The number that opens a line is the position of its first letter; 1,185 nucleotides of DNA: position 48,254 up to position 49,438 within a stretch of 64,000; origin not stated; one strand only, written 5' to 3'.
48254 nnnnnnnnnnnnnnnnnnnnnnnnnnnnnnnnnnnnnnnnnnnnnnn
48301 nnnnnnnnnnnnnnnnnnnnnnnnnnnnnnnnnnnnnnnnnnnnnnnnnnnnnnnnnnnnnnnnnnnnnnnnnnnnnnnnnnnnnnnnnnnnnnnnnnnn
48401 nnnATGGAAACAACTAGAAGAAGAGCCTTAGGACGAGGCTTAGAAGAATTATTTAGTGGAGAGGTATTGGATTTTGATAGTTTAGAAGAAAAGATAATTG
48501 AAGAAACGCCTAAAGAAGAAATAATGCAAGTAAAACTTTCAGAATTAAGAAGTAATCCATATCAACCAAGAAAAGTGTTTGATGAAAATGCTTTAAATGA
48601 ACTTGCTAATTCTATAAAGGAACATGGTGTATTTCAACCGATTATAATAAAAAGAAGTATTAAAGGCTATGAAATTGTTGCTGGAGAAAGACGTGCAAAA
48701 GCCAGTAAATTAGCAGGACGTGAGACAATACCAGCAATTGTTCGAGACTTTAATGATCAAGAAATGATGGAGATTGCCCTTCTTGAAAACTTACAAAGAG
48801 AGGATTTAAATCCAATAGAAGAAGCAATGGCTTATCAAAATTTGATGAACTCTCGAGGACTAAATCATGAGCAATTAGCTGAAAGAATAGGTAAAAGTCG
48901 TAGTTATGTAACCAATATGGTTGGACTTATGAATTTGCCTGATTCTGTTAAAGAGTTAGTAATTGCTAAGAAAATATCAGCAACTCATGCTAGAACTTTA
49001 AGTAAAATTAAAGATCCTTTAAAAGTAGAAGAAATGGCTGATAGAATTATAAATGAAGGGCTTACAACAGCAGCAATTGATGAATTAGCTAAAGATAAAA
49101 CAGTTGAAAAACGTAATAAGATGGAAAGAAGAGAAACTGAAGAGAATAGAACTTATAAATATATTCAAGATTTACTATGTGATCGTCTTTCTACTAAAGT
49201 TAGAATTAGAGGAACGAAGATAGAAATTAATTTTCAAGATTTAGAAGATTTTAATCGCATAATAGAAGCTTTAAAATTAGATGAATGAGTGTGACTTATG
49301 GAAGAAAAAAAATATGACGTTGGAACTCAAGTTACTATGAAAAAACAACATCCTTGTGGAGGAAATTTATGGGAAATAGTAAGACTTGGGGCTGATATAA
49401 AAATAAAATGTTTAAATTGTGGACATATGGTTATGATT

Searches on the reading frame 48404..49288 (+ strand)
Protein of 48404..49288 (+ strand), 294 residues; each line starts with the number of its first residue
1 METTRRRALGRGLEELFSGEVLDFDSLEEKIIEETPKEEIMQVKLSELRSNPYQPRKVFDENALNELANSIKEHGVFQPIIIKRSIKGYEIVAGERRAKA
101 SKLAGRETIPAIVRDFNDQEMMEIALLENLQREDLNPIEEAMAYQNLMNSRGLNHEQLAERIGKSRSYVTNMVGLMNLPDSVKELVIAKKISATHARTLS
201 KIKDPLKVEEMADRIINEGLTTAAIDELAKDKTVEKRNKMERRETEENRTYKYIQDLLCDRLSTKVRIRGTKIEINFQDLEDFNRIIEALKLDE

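Call 4: search_protein_families(library=pfam, proteins=[window:48404-49288:+], max_evalue=0.01)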
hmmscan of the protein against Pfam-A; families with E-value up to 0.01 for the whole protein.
window:48404-49288:+ (294 aa): 4 families
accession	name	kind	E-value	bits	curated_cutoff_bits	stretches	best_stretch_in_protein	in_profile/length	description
PF02195.25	ParB_N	-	6.2e-35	119.6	26.3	1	38-131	1-95/95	ParB N-terminal domain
PF17762.8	HTH_ParB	-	1.1e-31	109.4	22.6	1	133-232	1-100/102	ParB HTH domain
PF08535.16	KorB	-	5.1e-05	23.6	22.3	1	151-231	2-85/89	KorB domain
PF01381.28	HTH_3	-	0.00056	20.3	23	1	147-171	4-28/55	Helix-turn-helix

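Call 5: search_protein_families(library=ncbifam, proteins=[window:48404-49288:+], max_evalue=0.01)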
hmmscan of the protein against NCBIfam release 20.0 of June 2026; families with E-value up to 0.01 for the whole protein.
window:48404-49288:+ (294 aa): 9 families
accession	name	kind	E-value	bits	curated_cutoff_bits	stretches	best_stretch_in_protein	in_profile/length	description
TIGR04285.1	nucleoid_noc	exception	7.4e-68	228.7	315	1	39-286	1-249/255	nucleoid occlusion protein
TIGR00180.1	parB_part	domain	1.4e-58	197.8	58.45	1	38-215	3-185/186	ParB/RepB/Spo0J family partition protein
TIGR03734.1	PRTRC_parB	hypoth_equivalog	3.8e-35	121.5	278.6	1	53-226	6-183/555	PRTRC system ParB family protein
TIGR03454.1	partition_RepB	equivalog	1.5e-15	57.4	201.5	1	38-189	62-216/325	plasmid partitioning protein RepB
NF010406.0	PRK13832.1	subfamily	2e-12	46.4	640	1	39-177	3-144/578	plasmid partitioning protein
NF010440.0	PRK13866.1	equivalog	6.5e-10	38.7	522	1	62-149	88-177/336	plasmid partitioning protein RepB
NF010252.0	PRK13698.1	equivalog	6.8e-06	25.2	274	1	56-202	81-227/323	ParB/RepB/Spo0J family plasmid partition protein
NF053625.1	SerKinSerKArch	equivalog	0.00031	20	380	1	60-151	31-124/244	ADP-dependent L-serine kinase SerK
NF005289.0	PRK06807.1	equivalog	0.0015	17.8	335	1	171-287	108-225/313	3'-5' exonuclease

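Call 53: search_solved_structures(query=window:48404-49285:+, max_evalue=1e-10, show_alignments=0)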
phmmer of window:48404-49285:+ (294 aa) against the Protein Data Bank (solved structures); distinct sequences matched with E-value up to 1e-10: 13.
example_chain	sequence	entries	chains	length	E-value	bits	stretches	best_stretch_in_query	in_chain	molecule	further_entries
6sdk_A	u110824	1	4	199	2.7e-58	201.1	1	38-229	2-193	Stage 0 sporulation protein J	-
4umk_A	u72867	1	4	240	1.6e-46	162.5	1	5-235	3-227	PROBABLE CHROMOSOME-PARTITIONING PROTEIN PARB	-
1vz0_A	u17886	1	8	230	2.6e-45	158.5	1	39-227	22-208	Chromosome-partitioning protein Spo0J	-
7nfu_A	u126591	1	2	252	1.8e-44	155.8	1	24-227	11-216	Nucleoid occlusion protein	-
7ol9_A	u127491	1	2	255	5.5e-43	150.9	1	30-228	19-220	Nucleoid occlusion protein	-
7ng0_A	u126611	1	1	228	7.3e-43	150.5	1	38-227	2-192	Nucleoid occlusion protein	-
6t1f_A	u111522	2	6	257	1.7e-42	149.4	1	5-230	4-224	Chromosome-partitioning protein ParB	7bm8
7bnk_A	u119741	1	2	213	1.2e-41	146.5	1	40-230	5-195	ParB family protein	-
7bnr_A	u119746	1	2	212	9e-41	143.7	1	40-230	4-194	ParB family protein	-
7o0n_A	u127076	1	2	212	9.3e-41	143.6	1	40-230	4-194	ParB family protein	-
6y93_A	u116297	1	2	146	6.7e-19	72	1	121-234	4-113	Nucleoid occlusion protein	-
6s6h_A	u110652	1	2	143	7.8e-19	71.8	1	121-230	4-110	Chromosome-partitioning protein ParB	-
8qa8_A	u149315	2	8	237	5.1e-15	59.3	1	43-188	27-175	Transcriptional repressor protein KorB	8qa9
